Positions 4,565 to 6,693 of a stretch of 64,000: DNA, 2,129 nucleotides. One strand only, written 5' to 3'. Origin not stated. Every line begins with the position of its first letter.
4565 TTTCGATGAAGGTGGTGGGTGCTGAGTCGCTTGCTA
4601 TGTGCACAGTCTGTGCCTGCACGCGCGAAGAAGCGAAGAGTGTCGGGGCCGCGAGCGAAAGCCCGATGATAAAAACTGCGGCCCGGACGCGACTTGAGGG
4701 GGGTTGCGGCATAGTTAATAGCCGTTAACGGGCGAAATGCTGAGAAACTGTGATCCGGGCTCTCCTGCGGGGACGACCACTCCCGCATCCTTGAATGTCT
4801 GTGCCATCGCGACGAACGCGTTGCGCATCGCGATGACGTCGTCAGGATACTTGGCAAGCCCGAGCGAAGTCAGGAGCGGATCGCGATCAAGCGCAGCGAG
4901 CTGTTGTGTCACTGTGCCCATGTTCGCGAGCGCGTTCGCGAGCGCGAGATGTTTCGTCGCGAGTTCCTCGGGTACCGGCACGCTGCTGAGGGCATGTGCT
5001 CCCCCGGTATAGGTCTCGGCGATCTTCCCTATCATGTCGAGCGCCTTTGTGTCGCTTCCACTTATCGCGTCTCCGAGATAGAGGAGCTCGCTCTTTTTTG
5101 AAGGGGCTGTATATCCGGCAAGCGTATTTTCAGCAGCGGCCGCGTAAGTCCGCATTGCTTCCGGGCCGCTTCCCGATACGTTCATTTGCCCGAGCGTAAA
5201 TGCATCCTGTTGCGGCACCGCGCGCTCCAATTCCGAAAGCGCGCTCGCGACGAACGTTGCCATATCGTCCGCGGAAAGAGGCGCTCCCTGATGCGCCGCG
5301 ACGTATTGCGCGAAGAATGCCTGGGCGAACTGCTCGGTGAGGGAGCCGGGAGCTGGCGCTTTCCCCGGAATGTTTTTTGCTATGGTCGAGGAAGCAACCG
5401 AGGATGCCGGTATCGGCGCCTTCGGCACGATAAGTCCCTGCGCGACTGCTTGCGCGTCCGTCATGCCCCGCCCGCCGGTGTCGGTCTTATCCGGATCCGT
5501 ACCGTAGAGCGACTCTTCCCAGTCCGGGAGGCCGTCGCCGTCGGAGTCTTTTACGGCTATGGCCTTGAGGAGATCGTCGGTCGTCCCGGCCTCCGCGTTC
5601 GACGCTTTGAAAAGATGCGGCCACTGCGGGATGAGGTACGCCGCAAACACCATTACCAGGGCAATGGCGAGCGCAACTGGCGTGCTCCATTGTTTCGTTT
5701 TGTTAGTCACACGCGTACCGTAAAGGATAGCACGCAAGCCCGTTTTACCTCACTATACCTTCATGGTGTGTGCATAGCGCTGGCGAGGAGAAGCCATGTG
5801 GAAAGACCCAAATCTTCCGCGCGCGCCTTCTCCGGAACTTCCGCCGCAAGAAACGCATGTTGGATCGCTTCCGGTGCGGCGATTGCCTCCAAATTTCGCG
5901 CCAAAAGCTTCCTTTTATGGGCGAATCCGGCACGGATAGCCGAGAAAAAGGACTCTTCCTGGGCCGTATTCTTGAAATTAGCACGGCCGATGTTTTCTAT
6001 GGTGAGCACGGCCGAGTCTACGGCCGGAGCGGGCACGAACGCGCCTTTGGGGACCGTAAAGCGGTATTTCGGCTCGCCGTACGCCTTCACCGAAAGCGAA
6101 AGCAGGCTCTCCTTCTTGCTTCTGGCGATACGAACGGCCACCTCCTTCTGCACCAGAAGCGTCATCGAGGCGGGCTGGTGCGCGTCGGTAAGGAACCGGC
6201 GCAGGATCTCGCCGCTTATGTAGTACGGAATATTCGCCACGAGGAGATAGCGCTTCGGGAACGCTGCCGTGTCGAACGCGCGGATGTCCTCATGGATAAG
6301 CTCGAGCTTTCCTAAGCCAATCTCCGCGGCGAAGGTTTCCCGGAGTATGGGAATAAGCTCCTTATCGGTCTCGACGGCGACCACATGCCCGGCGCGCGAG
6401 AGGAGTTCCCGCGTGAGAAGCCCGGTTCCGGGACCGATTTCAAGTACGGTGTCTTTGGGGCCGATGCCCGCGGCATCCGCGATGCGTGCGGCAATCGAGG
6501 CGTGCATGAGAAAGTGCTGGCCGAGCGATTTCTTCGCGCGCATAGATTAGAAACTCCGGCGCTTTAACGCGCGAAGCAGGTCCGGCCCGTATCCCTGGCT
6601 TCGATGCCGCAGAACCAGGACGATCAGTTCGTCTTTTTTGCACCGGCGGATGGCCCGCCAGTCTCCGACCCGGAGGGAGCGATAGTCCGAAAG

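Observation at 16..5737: Five-gene secretion/conjugation-like operon (TSP3-repeat membrane protein, secreted protein, TrbL/VirB6-like, hypothetical, PrgI-like) running off the window edge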

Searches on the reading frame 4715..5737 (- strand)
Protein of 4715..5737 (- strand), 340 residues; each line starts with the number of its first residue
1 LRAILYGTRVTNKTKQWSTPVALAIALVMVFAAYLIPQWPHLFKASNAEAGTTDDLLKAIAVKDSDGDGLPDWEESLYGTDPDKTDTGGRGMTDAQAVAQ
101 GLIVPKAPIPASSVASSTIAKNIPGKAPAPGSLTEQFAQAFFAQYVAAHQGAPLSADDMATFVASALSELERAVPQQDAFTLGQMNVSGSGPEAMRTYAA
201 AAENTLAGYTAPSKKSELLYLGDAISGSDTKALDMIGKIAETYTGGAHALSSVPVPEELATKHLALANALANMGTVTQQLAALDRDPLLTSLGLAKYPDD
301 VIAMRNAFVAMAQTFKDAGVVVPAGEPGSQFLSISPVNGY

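Call 3: search_protein_families(library=pfam, proteins=[window:4715-5737:-], max_evalue=1)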
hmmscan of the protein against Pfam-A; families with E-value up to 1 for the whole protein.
window:4715-5737:- (340 aa): 1 family
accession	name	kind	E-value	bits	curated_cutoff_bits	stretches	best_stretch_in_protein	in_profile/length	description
PF18884.5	TSP3_bac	-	0.00011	22.4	25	1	64-82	1-19/22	Bacterial TSP3 repeat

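Call 4: search_protein_families(library=ncbifam, proteins=[window:4715-5737:-], max_evalue=1)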
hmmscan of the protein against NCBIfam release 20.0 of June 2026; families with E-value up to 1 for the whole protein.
window:4715-5737:- (340 aa): 2 families
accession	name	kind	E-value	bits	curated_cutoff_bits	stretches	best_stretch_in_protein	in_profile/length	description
NF033765.2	gliding_CglD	equivalog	0.0061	14.4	400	1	59-96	261-298/1124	adventurous gliding motility lipoprotein CglD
NF047639.1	throspo3_MtsD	equivalog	0.017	13.3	800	1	61-91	479-514/651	cell-cell cohesion protein MtsD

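Call 55: search_protein_families(library=pfam, alignment_id=A5, max_evalue=0.01)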
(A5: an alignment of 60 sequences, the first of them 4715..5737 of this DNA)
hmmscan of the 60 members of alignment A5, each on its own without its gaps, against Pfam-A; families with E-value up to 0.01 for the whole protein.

A. member 1, window:4715-5737:- (340 aa): 1 family
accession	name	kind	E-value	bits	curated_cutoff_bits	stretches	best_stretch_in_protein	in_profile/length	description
PF18884.5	TSP3_bac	-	0.00011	22.4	25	1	64-82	1-19/22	Bacterial TSP3 repeat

B. families by the number of members that match (of 60 scanned): 5 families
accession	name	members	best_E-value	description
PF18884.5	TSP3_bac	33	4.6e-08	Bacterial TSP3 repeat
PF08670.17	MEKHLA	2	0.00068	MEKHLA domain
PF19903.4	DUF6376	1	0.0019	Family of unknown function (DUF6376)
PF03495.19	Binary_toxB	1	0.0041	Clostridial binary toxin B/anthrax toxin PA Ca-binding domain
PF05559.16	DUF763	1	0.0068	Protein of unknown function (DUF763)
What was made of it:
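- On Bacterial TSP3 repeat (PF18884): The motif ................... is visible in the sequence, and 33 of 60 orthologues match, best E 4.6e-8 (call 55).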

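Call 56: search_solved_structures(query=A5, max_evalue=1)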
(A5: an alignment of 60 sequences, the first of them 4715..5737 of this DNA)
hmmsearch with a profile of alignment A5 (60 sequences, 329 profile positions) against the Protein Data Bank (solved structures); distinct sequences matched with E-value up to 1: 2.
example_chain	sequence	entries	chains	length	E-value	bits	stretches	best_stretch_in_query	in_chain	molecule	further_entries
6e9y_A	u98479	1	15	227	0.11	14.9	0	246-285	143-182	DHF38 filament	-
9dn6_A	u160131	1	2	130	0.18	14.2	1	118-233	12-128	De novo designed IR agonist RF-405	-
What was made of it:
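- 4715..5737 (-): g1: bitopic membrane protein (one N-terminal TM, residues about 17-40), one bacterial TSP3 (Ca-binding type) repeat at residues 64-82, a Pro/Ala/Ser linker, and a C-terminal domain of about 200 aa with no known family. No PDB or other Pfam relative (calls 55, 56).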

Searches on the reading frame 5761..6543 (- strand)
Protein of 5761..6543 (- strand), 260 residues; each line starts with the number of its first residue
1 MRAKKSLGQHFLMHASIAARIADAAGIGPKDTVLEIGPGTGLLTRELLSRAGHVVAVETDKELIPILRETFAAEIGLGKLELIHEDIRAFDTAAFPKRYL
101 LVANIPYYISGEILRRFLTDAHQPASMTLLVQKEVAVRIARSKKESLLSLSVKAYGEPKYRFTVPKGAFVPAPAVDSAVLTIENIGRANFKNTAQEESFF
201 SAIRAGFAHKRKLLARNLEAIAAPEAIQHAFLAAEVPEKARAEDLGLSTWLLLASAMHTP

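Call 3: search_protein_families(library=pfam, proteins=[window:5761-6543:-], max_evalue=1)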
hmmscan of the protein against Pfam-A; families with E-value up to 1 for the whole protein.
window:5761-6543:- (260 aa): 11 families
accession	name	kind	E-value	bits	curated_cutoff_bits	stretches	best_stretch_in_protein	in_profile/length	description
PF00398.26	RrnaAD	-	3.7e-48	164.4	24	1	2-255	3-259/263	Ribosomal RNA adenine dimethylase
PF13649.12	Methyltransf_25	-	8.9e-07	30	27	1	33-94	1-62/97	Methyltransferase domain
PF08241.18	Methyltransf_11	-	0.00069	20.7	21.2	1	34-89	1-53/95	Methyltransferase domain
PF08242.18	Methyltransf_12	-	0.0022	19.1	30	1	34-91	1-67/98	Methyltransferase domain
PF13489.12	Methyltransf_23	-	0.0036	17.5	27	1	15-74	7-61/164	Methyltransferase domain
PF01135.25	PCMT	-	0.0064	16.7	20.3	1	16-66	60-113/210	Protein-L-isoaspartate(D-aspartate) O-methyltransferase (PCMT)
PF03602.21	Cons_hypoth95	-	0.011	15.9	24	1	29-94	41-108/182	Conserved hypothetical protein 95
PF13847.12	Methyltransf_31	-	0.035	14.2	27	1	30-95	4-70/145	Methyltransferase domain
PF05175.20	MTS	-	0.11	12.5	23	1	30-118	32-123/170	Methyltransferase small domain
PF24690.1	NTCP5_P3_N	-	0.12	13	27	1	169-220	41-89/109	NTCP5/P3 N-terminal domain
PF01189.24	Methyltr_RsmB-F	-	0.13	12.3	27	1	45-145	27-109/199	16S rRNA methyltransferase RsmB/F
